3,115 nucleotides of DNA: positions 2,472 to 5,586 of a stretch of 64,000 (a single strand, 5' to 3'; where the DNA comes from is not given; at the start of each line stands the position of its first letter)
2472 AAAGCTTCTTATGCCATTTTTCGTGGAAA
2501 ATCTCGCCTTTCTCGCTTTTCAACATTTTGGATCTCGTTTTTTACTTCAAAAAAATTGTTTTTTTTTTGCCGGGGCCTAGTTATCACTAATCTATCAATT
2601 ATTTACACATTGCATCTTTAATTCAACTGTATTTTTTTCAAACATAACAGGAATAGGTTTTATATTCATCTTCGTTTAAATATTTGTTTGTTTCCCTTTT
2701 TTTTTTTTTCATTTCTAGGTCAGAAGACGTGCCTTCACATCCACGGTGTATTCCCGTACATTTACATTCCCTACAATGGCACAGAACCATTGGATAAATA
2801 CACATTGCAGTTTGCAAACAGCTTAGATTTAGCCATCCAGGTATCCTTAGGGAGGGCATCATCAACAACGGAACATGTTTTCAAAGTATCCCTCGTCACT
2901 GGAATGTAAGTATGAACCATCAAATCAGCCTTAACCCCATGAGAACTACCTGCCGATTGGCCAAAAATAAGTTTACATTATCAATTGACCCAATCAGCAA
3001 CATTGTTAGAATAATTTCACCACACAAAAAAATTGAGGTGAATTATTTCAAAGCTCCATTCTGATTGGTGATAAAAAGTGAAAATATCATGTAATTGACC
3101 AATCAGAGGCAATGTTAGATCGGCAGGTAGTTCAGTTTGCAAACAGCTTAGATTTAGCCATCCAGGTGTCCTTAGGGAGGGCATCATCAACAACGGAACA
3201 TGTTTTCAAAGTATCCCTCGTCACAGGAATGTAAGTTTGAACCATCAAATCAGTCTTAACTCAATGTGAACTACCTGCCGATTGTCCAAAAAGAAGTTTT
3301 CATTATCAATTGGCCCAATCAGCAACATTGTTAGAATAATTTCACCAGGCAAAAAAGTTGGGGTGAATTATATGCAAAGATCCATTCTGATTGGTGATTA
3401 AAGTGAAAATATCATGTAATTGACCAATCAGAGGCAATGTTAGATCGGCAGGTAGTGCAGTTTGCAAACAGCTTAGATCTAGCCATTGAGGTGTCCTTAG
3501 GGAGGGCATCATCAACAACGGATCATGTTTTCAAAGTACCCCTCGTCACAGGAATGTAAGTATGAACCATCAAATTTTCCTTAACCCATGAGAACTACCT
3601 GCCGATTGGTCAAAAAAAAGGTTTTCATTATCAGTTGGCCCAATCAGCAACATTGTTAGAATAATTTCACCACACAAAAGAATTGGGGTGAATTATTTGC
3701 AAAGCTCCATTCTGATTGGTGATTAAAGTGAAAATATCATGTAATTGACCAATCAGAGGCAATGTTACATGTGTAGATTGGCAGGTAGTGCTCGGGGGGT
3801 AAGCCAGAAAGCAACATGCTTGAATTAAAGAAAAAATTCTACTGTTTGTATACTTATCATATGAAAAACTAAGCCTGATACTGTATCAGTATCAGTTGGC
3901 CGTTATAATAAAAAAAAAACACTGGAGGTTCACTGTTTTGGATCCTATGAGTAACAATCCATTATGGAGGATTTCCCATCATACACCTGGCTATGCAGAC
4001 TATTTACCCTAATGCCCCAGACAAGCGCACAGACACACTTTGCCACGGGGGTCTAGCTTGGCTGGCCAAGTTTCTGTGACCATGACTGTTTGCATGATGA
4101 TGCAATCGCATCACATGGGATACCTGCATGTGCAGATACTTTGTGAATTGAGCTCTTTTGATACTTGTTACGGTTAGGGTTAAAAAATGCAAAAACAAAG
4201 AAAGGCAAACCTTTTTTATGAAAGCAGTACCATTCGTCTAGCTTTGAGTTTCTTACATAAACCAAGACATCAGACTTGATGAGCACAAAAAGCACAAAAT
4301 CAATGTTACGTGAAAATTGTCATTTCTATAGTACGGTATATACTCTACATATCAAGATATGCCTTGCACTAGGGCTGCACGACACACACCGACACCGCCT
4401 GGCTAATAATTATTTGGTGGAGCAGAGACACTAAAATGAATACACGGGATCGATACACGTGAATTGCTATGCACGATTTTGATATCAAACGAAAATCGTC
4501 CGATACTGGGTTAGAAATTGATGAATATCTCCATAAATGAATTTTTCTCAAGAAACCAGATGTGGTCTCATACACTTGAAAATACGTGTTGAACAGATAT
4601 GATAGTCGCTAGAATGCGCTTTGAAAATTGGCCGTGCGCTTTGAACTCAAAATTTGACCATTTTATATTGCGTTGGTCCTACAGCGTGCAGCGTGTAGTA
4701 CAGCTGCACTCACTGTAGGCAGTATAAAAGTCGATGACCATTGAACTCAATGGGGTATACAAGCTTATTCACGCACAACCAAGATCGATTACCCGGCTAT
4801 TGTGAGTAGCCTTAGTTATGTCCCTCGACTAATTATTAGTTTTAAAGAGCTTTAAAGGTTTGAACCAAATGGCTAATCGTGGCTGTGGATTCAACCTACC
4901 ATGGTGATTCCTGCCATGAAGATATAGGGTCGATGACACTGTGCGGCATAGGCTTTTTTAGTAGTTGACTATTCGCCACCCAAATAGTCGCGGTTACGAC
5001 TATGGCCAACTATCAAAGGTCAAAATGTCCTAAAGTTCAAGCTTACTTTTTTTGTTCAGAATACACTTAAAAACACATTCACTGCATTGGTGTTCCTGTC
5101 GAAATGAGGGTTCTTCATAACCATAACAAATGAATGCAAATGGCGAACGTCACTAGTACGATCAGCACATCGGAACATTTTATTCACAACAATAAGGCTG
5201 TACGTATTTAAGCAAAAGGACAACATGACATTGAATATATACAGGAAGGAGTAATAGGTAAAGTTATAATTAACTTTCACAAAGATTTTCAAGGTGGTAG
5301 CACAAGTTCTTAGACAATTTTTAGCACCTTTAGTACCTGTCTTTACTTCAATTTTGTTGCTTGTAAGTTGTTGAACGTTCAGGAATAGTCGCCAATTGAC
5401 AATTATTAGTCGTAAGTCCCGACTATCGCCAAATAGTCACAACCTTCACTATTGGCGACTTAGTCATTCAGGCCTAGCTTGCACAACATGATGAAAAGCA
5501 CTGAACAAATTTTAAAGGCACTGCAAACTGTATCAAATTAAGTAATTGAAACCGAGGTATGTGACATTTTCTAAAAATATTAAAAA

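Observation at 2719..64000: Partial REV3L / DNA polymerase zeta catalytic-subunit orthologue, including its giant exon.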

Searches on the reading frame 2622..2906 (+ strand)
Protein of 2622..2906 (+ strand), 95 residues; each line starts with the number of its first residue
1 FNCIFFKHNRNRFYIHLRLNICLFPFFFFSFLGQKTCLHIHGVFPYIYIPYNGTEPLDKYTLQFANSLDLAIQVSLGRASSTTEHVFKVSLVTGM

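Call 4: search_protein_families(library=pfam, proteins=[window:2622-2906:+], max_evalue=0.01)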
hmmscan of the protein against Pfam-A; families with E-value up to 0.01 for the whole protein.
window:2622-2906:+ (95 aa): 1 family
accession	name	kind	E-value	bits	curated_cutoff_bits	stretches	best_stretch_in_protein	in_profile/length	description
PF24055.2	POL3_N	-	1.7e-12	48.2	24.1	1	42-94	1-56/81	DNA polymerase delta catalytic subunit-like, N-terminal domain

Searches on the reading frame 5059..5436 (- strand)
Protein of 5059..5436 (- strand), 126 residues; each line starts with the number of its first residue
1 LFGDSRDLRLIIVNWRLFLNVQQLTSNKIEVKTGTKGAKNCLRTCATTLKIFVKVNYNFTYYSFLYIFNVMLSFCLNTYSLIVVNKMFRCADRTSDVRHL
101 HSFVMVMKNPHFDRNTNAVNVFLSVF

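Call 36: search_protein_families(library=pfam, proteins=[window:5059-5436:-], max_evalue=1)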
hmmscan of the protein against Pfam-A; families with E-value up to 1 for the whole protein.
window:5059-5436:- (126 aa): 1 family
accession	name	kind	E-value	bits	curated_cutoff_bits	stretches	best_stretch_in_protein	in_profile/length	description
PF24928.1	DUF7748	-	0.13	12.9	25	1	25-66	9-50/92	Domain of unknown function (DUF7748)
